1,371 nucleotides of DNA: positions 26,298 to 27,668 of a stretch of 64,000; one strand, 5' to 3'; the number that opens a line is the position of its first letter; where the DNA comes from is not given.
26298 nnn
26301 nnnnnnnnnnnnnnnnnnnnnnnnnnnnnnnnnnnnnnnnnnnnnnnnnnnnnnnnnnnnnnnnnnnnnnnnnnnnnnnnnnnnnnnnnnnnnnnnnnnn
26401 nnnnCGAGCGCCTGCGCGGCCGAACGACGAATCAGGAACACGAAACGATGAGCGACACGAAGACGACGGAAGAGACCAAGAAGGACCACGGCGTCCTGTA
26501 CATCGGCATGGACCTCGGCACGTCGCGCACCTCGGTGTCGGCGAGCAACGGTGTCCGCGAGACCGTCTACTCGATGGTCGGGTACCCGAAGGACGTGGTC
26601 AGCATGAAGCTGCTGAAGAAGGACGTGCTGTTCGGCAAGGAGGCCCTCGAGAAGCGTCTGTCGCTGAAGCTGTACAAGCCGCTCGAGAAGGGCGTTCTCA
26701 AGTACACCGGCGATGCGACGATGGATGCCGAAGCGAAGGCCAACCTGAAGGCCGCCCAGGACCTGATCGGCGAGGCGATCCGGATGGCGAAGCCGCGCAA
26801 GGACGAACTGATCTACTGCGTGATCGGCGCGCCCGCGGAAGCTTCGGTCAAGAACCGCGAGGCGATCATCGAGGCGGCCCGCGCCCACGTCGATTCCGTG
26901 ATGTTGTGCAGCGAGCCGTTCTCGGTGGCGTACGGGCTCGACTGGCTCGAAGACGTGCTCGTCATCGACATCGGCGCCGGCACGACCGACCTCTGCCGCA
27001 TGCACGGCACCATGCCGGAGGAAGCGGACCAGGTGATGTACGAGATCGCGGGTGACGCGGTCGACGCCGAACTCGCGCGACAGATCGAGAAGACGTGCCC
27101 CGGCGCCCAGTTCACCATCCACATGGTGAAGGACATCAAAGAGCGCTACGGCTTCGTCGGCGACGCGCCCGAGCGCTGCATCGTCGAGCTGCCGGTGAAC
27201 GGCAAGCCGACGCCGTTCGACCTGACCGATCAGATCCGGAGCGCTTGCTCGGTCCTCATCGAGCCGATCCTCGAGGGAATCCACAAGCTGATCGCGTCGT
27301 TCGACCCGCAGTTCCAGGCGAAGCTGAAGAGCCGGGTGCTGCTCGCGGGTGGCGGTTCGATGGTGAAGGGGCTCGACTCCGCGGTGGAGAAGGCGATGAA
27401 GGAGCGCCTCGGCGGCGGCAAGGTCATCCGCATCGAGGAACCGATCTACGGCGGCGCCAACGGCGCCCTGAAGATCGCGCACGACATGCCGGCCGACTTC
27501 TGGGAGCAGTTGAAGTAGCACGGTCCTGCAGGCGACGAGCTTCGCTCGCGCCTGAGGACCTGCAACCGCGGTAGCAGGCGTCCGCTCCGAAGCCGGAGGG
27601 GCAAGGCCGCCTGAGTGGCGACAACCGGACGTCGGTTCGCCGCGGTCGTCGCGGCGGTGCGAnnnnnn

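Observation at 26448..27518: MamK-like actin homolog with no magnetosome genes nearby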

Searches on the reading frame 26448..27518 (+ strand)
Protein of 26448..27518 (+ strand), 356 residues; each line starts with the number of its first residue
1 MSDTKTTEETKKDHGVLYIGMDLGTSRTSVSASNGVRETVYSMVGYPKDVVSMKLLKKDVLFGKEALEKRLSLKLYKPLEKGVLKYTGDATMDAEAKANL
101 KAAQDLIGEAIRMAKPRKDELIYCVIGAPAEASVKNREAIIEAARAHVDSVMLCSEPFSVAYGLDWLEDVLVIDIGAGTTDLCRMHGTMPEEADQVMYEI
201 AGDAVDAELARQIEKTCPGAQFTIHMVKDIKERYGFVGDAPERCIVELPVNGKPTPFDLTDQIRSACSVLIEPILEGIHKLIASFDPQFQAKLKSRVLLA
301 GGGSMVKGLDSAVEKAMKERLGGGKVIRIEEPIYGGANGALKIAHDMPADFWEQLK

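Call 3: search_protein_families(library=pfam, proteins=[window:26448-27518:+], max_evalue=0.01)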
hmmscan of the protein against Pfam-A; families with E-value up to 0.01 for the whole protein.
window:26448-27518:+ (356 aa): 7 families
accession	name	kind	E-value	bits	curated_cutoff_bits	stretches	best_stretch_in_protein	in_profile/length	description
PF06723.19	MreB_Mbl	-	2.7e-15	56.5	27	1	19-342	4-317/327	MreB/Mbl protein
PF00022.25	Actin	-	1.1e-09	37.8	27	1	39-216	29-190/410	Actin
PF01869.26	BcrAD_BadFG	-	2.1e-07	31.2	31.5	1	272-344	196-271/271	BadF/BadG/BcrA/BcrD ATPase family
PF25229.1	Salactin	-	2.8e-07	30.3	27.1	1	19-346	4-333/335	Salactin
PF14450.12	FtsA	-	0.00015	22.6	31.8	1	172-332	2-112/127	Cell division protein FtsA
PF00012.26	HSP70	-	0.0065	15.2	20.6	0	119-183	131-201/599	Hsp70 protein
PF22128.2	Alp7A_like_C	-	0.0084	16.3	22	0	170-322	2-142/156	Alp7A C-terminal domain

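Call 4: search_protein_families(library=ncbifam, proteins=[window:26448-27518:+], max_evalue=0.01)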
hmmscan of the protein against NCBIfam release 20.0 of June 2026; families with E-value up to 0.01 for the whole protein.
window:26448-27518:+ (356 aa): 15 families
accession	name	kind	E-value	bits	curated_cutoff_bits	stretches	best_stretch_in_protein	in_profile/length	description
NF040964.1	MamK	subfamily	1.5e-121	405.6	400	1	17-355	1-330/335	MamK family actin-like protein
NF053558.1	BeeR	equivalog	6.3e-60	203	530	1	17-355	1-348/349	BeeR family actin-like protein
NF010539.0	PRK13927.1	subfamily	1.7e-16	60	293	1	19-345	9-327/339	rod shape-determining protein MreB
TIGR00904.1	mreB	subfamily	9.5e-12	44.6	365.75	1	19-343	5-325/334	MreB/Mrl family cell shape determining protein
NF053533.1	salactin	equivalog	4.9e-09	35.7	400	1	19-345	4-333/335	actin-like salactin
NF010540.1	PRK13929.1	exception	9.2e-09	34.8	515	1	19-315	7-300/334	rod-share determining protein MreBH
NF011660.0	PRK15080.1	equivalog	4.2e-08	32.7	182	0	119-182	92-155/277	ethanolamine utilization protein EutJ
TIGR01174.1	ftsA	equivalog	5.5e-06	25.7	175.85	1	133-319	159-340/371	cell division protein FtsA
TIGR02529.1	EutJ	subfamily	0.00013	21.5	152.1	0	132-183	75-123/239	ethanolamine utilization protein EutJ family protein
NF001413.0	PRK00290.1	equivalog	0.0026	16.2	648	0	123-184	135-200/625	molecular chaperone DnaK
TIGR02350.1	prok_dnaK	equivalog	0.0026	16.2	822.55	0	123-185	132-200/596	molecular chaperone DnaK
NF010498.0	PRK13917.1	equivalog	0.0033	16.7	417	1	169-304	186-302/344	plasmid segregation protein ParM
NF008673.0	PRK11678.1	equivalog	0.0048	15.8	331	0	130-187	165-227/450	molecular chaperone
TIGR01175.1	pilM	subfamily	0.0062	15.6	133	0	169-317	189-306/348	type IV pilus assembly protein PilM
TIGR03739.1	PRTRC_D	hypoth_equivalog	0.0063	15.5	214.8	0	168-344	167-318/320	PRTRC system protein D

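Call 5: search_solved_structures(query=window:26448-27518:+, max_evalue=0.001, show_alignments=2)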
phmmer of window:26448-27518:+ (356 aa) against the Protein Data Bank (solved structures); distinct sequences matched with E-value up to 0.001: 6.
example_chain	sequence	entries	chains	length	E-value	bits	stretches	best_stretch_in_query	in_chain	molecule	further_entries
5jyg_A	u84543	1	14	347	9.1e-72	245.4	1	16-355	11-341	Actin-like ATPase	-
5ljv_A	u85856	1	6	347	9.2e-72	245.4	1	16-355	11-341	Actin-like ATPase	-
5ljw_A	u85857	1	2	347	6.2e-71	242.6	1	16-355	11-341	Actin-like ATPase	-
8r2n_A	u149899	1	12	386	1.4e-39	139.6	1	17-353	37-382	Actin/actin family protein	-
1jce_A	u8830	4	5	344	2e-11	47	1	19-341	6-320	ROD SHAPE-DETERMINING PROTEIN MREB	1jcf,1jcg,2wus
7bvy_A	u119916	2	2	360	0.00061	22.4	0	97-311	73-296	Cell shape determining protein MreB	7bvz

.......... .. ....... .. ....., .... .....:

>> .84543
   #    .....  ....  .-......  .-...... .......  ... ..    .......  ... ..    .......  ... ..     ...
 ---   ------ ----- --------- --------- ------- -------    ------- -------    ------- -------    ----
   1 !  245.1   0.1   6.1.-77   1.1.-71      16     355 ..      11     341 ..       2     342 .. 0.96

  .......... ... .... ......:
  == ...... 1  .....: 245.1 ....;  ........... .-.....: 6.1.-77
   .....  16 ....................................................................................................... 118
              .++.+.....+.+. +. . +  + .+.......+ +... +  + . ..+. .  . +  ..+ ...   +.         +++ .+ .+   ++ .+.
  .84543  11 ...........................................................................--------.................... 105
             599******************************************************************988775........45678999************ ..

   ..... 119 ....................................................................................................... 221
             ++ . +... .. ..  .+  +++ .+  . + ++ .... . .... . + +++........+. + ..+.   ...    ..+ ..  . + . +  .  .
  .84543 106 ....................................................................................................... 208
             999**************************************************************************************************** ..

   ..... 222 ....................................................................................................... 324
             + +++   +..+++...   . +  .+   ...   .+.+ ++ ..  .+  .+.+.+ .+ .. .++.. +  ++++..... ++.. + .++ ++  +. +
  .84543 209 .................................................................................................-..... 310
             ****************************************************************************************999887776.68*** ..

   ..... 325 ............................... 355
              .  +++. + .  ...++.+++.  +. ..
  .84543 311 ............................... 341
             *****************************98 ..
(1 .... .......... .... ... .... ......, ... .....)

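Call 6: find_encoding_contigs(protein=window:26448-27518:+, flank=10000, max_places=6)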
Protein window:26448-27518:+ (356 aa): no gene with exactly this product is on record in the collection.

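Call 7: find_homologous_proteins(query=window:26448-27518:+, max_evalue=1e-20)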
Query window:26448-27518:+ (356 aa): 3750 proteins with E <= 1e-20 among 8000 candidates; the best 120 are listed.
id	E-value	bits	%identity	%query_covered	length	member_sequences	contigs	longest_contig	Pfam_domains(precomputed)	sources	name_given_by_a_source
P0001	3.0e-222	755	95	100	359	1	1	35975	PF01869.27,PF06723.20,PF25229.2,PF14450.13,PF00022.26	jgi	-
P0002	3.9e-222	755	95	100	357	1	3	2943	PF01869.27,PF06723.20,PF25229.2,PF00022.26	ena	-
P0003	2.3e-216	736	92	100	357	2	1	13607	PF01869.27,PF06723.20,PF25229.2,PF14450.13,PF00022.26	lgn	-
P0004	8.4e-213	724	90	100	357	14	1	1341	PF01869.27,PF06723.20,PF25229.2,PF00022.26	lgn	-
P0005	1.3e-211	720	89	100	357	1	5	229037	PF06723.20,PF25229.2,PF00022.26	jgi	jgi:rod shape-determining protein MreB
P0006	1.4e-211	720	89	100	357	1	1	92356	PF06723.20,PF25229.2,PF00022.26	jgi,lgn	jgi:rod shape-determining protein MreB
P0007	1.9e-211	719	88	100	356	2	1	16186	PF06723.20,PF25229.2,PF14450.13,PF00022.26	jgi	-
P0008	2.0e-211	719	88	100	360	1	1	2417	PF01869.27,PF06723.20,PF25229.2,PF00022.26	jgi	jgi:rod shape-determining protein MreB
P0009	2.2e-211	719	90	100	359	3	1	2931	PF01869.27,PF06723.20,PF25229.2,PF00022.26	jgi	jgi:rod shape-determining protein MreB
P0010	3.1e-211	719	89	100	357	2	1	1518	PF01869.27,PF06723.20,PF25229.2,PF14450.13,PF00022.26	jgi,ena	-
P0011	6.1e-211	718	89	100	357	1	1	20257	PF06723.20,PF25229.2,PF00022.26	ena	-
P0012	7.1e-211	718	88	100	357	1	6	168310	PF06723.20,PF25229.2,PF00022.26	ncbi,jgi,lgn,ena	-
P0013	1.3e-210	717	89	100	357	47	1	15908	PF01869.27,PF06723.20,PF25229.2,PF14450.13,PF00022.26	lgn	-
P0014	1.5e-210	717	88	100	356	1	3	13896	PF01869.27,PF06723.20,PF14450.13,PF00022.26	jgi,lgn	jgi:rod shape-determining protein MreB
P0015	5.9e-210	715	89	100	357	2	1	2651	PF06723.20,PF25229.2,PF00022.26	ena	-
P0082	7.4e-193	658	82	98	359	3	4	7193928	PF01869.27,PF06723.20,PF25229.2,PF00022.26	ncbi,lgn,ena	-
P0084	4.4e-192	656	81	100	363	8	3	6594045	PF06723.20,PF25229.2,PF14450.13,PF00022.26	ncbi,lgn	ncbi:MAG: MamK family actin-like protein [Planctomycetota bacterium]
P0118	2.4e-173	594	75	97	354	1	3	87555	PF06723.20,PF25229.2,PF00022.26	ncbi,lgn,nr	ncbi:MAG: rod shape-determining protein [Planctomycetes bacterium]|nr:rod shape-determining protein 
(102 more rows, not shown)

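Call 13: find_encoding_contigs(protein=P0001, flank=10000, max_places=2)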
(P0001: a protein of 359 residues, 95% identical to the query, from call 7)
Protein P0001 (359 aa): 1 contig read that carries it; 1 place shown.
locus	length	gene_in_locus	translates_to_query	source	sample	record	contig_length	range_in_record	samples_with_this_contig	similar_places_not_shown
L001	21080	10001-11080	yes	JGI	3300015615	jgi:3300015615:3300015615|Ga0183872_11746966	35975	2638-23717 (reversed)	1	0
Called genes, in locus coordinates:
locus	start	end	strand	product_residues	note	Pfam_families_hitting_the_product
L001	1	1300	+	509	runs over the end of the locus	PF00221:Lyase_aromatic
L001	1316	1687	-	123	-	PF18480:DUF5615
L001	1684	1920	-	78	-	PF04255:DUF433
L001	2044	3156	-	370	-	-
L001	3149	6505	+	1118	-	PF00775:Dioxygenase_C (faint), PF08281:Sigma70_r4_2 (weak), PF20598:DUF6795 (faint), PF25020:TTR_TEN1-4 (faint), PF13715:CarbopepD_reg_2 (faint), PF02369:Big_1 (faint), PF13620:CarboxypepD_reg, PF13620:CarboxypepD_reg, +1 more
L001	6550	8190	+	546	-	PF17391:Urocanase_N, PF01175:Urocanase, PF17392:Urocanase_C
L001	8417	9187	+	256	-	PF13614:AAA_31 (weak)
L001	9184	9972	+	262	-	-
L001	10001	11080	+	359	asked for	PF01869:BcrAD_BadFG (faint), PF06723:MreB_Mbl, PF14450:FtsA (faint), PF25229:Salactin (weak), PF00022:Actin (faint)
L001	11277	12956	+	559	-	PF02113:Peptidase_S13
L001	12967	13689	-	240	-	PF00702:Hydrolase, PF13419:HAD_2, PF13242:Hydrolase_like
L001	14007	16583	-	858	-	PF00263:Secretin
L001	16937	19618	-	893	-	PF07719:TPR_2 (faint), PF13414:TPR_11 (faint), PF00263:Secretin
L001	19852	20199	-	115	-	PF03167:UDG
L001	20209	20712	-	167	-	PF03167:UDG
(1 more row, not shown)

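Call 14: find_encoding_contigs(protein=P0082, flank=8000, max_places=2)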
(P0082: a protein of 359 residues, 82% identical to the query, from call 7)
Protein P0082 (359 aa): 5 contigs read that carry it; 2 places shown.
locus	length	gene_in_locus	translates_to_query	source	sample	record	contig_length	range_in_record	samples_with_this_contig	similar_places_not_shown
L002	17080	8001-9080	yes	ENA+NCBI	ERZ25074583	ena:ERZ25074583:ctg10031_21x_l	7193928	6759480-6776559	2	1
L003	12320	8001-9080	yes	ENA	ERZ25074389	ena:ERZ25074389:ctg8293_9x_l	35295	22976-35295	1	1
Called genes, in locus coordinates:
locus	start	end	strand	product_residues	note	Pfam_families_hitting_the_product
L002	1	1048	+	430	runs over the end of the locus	-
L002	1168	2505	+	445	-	PF13415:Beta-prop_FBX42 (faint), PF24681:Kelch_KLHDC2_KLHL20_DRC7 (weak)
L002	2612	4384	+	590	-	PF19410:DUF5980 (faint)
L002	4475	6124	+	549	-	PF17391:Urocanase_N, PF01175:Urocanase, PF17392:Urocanase_C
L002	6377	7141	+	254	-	PF13614:AAA_31 (weak)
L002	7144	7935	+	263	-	-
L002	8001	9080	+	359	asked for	PF01869:BcrAD_BadFG (faint), PF06723:MreB_Mbl, PF25229:Salactin, PF00022:Actin (faint)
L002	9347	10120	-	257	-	PF00702:Hydrolase, PF13419:HAD_2, PF13242:Hydrolase_like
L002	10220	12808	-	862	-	PF00263:Secretin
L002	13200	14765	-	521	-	PF01152:Bac_globin, PF13857:Ank_5 (faint), PF00023:Ank (faint), PF13637:Ank_4 (faint), PF24521:Ank_KRIT1 (faint), PF13606:Ank_3 (faint), PF12796:Ank_2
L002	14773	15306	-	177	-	-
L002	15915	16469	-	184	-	PF02472:ExbD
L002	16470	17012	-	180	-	PF02472:ExbD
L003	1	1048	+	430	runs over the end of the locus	-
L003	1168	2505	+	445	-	PF13415:Beta-prop_FBX42 (faint), PF24681:Kelch_KLHDC2_KLHL20_DRC7 (weak)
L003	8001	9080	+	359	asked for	PF01869:BcrAD_BadFG (faint), PF06723:MreB_Mbl, PF25229:Salactin, PF00022:Actin (faint)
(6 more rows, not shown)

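Call 15: find_encoding_contigs(protein=P0084, flank=8000, max_places=2)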
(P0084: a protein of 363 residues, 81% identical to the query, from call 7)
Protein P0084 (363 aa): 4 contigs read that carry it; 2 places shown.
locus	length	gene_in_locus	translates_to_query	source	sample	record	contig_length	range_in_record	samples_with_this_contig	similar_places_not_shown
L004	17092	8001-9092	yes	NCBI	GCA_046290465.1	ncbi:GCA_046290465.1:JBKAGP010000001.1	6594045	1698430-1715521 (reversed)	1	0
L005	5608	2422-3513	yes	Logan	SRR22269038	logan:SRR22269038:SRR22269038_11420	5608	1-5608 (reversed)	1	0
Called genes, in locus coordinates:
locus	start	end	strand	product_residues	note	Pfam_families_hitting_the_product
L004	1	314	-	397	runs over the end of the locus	PF00109:ketoacyl-synt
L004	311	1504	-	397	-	PF00109:ketoacyl-synt, PF02801:Ketoacyl-synt_C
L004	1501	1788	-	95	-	PF00550:PP-binding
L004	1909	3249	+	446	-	PF00501:AMP-binding, PF13193:AMP-binding_C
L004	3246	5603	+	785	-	PF03176:MMPL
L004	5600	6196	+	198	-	-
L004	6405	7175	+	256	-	PF09140:MipZ (weak), PF10609:ParA, PF13614:AAA_31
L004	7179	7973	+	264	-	-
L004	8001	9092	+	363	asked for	PF00022:Actin (weak), PF06723:MreB_Mbl, PF14450:FtsA (faint), PF25229:Salactin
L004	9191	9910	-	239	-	PF00702:Hydrolase, PF13419:HAD_2, PF13242:Hydrolase_like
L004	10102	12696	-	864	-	PF00263:Secretin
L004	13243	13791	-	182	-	PF02472:ExbD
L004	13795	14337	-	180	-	PF02472:ExbD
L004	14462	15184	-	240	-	PF01618:MotA_ExbB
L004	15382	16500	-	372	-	-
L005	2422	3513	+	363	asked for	PF00022:Actin (weak), PF06723:MreB_Mbl, PF14450:FtsA (faint), PF25229:Salactin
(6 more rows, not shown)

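Call 16: find_encoding_contigs(protein=P0118, flank=8000, max_places=2)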
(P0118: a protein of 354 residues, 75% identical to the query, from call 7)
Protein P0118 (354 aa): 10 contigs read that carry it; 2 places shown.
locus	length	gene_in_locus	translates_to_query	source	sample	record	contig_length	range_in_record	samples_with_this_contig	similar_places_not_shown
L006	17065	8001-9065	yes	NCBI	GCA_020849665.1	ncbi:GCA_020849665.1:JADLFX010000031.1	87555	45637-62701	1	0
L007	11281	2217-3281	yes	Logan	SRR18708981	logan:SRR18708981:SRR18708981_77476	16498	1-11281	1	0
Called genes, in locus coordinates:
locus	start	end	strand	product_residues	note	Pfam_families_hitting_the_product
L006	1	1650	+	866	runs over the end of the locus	PF08479:POTRA_2 (faint), PF07244:POTRA, PF01103:Omp85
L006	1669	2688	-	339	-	-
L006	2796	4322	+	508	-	PF00221:Lyase_aromatic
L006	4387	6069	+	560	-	PF17391:Urocanase_N, PF01175:Urocanase, PF17392:Urocanase_C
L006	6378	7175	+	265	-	PF13614:AAA_31, PF01656:CbiA (weak)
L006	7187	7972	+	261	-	-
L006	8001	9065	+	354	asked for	PF00022:Actin (weak), PF06723:MreB_Mbl, PF25229:Salactin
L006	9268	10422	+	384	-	-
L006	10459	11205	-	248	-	PF00702:Hydrolase, PF13419:HAD_2, PF13242:Hydrolase_like (weak)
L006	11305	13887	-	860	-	PF00263:Secretin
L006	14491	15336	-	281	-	-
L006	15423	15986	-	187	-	PF02472:ExbD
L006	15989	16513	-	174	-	PF02472:ExbD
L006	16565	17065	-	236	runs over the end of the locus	PF01618:MotA_ExbB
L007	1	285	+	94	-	?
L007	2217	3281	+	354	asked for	PF00022:Actin (weak), PF06723:MreB_Mbl, PF25229:Salactin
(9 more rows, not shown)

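Call 26: find_related_loci(query=A1, collection=genome_contigs, flank=6000)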
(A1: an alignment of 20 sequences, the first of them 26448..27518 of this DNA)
Query A1 (356 aa) in genome_contigs; peptide patterns used: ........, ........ (x = any residue, [..] = any of these).
460 stretches matched a pattern; 444 encode a relative of the query (tblastn E <= 1e-3); the best 80 are kept; 80 distinct loci.
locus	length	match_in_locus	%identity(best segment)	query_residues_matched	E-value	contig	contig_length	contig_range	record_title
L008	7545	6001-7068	98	1-356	0e+0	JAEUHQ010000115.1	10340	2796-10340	MAG: Planctomycetota bacterium isolate new MAG-21 k141_2218672, whole genome shotgun sequence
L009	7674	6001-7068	90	1-356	0e+0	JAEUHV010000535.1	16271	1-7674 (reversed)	MAG: Planctomycetota bacterium isolate new MAG-26 k141_432167, whole genome shotgun sequence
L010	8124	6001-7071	91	1-356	0e+0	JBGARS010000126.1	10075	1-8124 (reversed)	MAG: Planctomycetota bacterium isolate MAG_AAO_AS.17 AAOAS-17_NODE_126_length_10075_cov_6.360172, whole genome shotgun s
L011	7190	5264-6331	91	2-356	0e+0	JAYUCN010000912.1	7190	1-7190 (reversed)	MAG: Planctomycetota bacterium isolate GFS_6982 GFS_6982_911, whole genome shotgun sequence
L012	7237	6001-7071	90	1-356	0e+0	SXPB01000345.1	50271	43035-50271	MAG: Planctomycetia bacterium isolate F1-120-MAGs241 F1-120__c936059, whole genome shotgun sequence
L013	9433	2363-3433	90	1-356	0e+0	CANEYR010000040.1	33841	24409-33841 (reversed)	MAG: Planctomycetota bacterium isolate CH-Oct18-165 genome assembly, contig: CH-Oct18-C1176, whole genome shotgun sequen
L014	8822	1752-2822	88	1-356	0e+0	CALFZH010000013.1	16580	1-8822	MAG TPA_asm: uncultured bacterium isolate SRR1506984_bin.22_CONCOCT_v1.1_MAG genome assembly, contig: ERZ761607.3111, wh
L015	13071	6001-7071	92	1-356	0e+0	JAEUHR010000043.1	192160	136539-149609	MAG: Planctomycetota bacterium isolate new MAG-22 k141_2077082, whole genome shotgun sequence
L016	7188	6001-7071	88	1-356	0e+0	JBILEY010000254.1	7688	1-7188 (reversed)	MAG: Planctomycetota bacterium isolate ME2016-07-29_3300044622_group7_bin193 Rohwer_bin1783_scaffold_13516_c1, whole gen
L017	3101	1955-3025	88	1-356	0e+0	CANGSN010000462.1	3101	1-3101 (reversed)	MAG: Planctomycetota bacterium isolate RE-15aug16-297 genome assembly, contig: RE-15aug16-C77304, whole genome shotgun s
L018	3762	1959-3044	88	1-356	0e+0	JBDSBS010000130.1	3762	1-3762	MAG: Planctomycetota bacterium isolate cluster1_bin.139 k127_4711132, whole genome shotgun sequence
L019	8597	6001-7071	88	1-356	0e+0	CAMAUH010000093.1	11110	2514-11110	MAG: Candidatus Kuenenia stuttgartiensis isolate LH-05nov19-47 genome assembly, contig: LH-05nov19-C14429, whole genome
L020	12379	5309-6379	91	1-356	0e+0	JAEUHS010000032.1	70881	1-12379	MAG: Planctomycetota bacterium isolate new MAG-23 k141_2321496, whole genome shotgun sequence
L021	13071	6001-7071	91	1-356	0e+0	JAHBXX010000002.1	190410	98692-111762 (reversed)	MAG: Planctomycetota bacterium isolate ACE_PLA30 PLA30_2, whole genome shotgun sequence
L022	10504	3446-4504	89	4-356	0e+0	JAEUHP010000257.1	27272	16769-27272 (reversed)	MAG: Planctomycetota bacterium isolate new MAG-20 k141_3020204, whole genome shotgun sequence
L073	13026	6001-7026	72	12-356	7e-169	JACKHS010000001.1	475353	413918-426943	MAG: Planctomycetota bacterium isolate HK-STAS-PLAN-24 HK-STAS-PLAN-24_1, whole genome shotgun sequence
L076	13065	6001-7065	69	2-356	1e-166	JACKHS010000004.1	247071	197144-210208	MAG: Planctomycetota bacterium isolate HK-STAS-PLAN-24 HK-STAS-PLAN-24_4, whole genome shotgun sequence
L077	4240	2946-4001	70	3-356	9e-171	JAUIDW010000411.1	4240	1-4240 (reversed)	MAG: bacterium isolate 8_bin.1 NODE_18300_length_4240_cov_1.411622, whole genome shotgun sequence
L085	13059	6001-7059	68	3-356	9e-165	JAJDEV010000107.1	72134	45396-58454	MAG: Planctomycetota bacterium isolate OFTM281 OFTM281_106, whole genome shotgun sequence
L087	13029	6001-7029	70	11-356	2e-164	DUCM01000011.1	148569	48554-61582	MAG TPA_asm: Planctomycetota bacterium isolate UWMA-0329 NODE_152_length_148569_cov_0.311942, whole genome shotgun seque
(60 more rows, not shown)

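Call 27: search_protein_representatives(protein=window:26448-27518:+)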
Query: 356 residues. Proteins with E-value up to 0.001 (for the whole library): 1002; up to 1e-10: 581; up to 1e-30: 173. The best 150 are listed.
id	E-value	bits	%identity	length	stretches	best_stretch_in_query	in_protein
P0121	1.1e-133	462.2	61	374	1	8-355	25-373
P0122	1.4e-100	353.3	51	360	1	16-354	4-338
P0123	3.7e-98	345.3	50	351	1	10-355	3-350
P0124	6.3e-97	341.3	48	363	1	15-356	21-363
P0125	1.6e-96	340.0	46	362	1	13-356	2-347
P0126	7.9e-95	334.4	68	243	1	9-237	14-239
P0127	4.1e-94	332.1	49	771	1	12-354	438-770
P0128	6.4e-94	331.4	48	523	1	9-354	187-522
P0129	4.1e-91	322.2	48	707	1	11-353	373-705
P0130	1.2e-90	320.7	48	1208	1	9-354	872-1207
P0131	2.7e-88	312.9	47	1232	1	13-354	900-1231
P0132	7.3e-88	311.5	47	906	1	8-354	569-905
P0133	3.0e-86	306.2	46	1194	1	13-355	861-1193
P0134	3.9e-86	305.8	45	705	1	5-354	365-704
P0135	1.5e-85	303.9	45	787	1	15-355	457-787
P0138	9.1e-85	301.3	41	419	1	9-353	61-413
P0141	1.4e-82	294.2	41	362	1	11-354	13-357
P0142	2.0e-82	293.6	44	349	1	15-354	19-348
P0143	1.7e-81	290.6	41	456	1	16-355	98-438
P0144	3.2e-81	289.7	45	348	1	3-355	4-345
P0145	1.2e-80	287.7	42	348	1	9-355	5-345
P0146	2.8e-79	283.3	42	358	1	5-355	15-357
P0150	3.2e-77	276.5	40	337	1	16-354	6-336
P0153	8.3e-74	265.3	40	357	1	10-355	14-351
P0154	9.5e-74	265.1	41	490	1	16-355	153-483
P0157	5.1e-68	246.3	38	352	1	17-355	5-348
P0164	7.1e-65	235.9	41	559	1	16-355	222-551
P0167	1.3e-63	231.7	37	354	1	9-354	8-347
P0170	3.3e-62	227.2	36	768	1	9-355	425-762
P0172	6.5e-62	226.2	40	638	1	15-353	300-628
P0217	2.6e-46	174.9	32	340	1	13-355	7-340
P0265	5.7e-35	137.6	33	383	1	16-354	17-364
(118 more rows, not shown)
